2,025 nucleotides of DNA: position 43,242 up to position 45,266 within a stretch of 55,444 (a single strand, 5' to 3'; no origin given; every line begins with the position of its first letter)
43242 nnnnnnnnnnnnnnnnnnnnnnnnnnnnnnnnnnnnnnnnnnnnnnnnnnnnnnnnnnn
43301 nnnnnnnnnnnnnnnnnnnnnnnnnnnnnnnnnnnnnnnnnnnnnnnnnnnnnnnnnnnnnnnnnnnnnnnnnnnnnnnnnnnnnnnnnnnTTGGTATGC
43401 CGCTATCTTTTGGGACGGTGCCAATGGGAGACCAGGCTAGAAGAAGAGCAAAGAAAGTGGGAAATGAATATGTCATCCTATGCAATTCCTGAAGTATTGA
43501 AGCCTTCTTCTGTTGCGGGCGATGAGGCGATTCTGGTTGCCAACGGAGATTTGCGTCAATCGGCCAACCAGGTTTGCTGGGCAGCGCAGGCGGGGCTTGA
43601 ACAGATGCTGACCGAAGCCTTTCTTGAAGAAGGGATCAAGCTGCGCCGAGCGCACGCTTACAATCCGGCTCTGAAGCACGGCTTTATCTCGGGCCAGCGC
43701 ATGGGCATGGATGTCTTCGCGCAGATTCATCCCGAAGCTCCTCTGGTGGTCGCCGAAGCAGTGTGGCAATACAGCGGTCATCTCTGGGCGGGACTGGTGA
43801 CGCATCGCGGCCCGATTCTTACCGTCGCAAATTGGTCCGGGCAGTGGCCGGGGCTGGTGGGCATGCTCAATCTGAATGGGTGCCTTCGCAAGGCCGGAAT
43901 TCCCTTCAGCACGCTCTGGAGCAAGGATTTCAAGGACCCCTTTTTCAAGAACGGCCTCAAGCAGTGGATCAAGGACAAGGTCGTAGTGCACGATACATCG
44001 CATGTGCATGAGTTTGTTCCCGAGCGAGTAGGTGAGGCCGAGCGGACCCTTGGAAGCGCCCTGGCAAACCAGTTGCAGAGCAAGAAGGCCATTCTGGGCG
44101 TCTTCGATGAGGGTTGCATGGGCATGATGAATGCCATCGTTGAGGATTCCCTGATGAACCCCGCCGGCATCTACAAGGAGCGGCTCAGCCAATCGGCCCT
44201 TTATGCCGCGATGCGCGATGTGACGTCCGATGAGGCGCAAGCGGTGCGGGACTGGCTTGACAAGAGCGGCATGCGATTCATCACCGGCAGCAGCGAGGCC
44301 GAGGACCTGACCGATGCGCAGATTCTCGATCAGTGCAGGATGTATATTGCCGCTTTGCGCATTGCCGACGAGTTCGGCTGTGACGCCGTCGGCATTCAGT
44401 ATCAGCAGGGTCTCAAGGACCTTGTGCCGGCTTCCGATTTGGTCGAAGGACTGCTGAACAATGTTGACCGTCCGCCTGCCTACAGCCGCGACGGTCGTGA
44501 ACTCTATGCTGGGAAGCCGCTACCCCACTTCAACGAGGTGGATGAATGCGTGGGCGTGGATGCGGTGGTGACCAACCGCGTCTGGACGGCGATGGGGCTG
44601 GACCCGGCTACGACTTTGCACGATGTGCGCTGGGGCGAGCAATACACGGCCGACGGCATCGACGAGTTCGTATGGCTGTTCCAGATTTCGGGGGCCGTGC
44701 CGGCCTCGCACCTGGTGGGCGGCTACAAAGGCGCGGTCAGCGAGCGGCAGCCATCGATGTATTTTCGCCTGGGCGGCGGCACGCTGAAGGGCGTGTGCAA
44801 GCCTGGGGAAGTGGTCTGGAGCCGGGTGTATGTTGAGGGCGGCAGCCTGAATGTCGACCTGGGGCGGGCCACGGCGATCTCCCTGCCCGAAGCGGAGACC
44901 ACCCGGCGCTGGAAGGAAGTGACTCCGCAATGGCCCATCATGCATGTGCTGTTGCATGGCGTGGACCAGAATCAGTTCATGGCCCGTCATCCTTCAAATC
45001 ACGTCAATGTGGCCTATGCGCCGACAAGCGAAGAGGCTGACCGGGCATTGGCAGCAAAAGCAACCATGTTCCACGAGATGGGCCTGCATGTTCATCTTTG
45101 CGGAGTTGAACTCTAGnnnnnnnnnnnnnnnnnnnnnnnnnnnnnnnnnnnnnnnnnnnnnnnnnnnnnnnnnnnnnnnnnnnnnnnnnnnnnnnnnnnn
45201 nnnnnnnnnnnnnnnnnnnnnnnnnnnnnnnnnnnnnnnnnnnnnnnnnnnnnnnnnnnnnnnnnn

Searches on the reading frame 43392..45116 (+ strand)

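Call 3: search_protein_families(library=pfam, proteins=[window:43392-45116:+], max_evalue=0.01)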
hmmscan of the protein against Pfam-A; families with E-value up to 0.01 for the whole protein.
window:43392-45116:+ (574 aa): 2 families
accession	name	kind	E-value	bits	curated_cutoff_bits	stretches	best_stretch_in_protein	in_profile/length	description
PF07881.17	Fucose_iso_N1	-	0.00018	21.8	28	1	119-183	79-141/169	L-fucose isomerase, first N-terminal domain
PF02952.23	Fucose_iso_C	-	0.00079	19.5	29.3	1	457-547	33-126/143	L-fucose isomerase, C-terminal domain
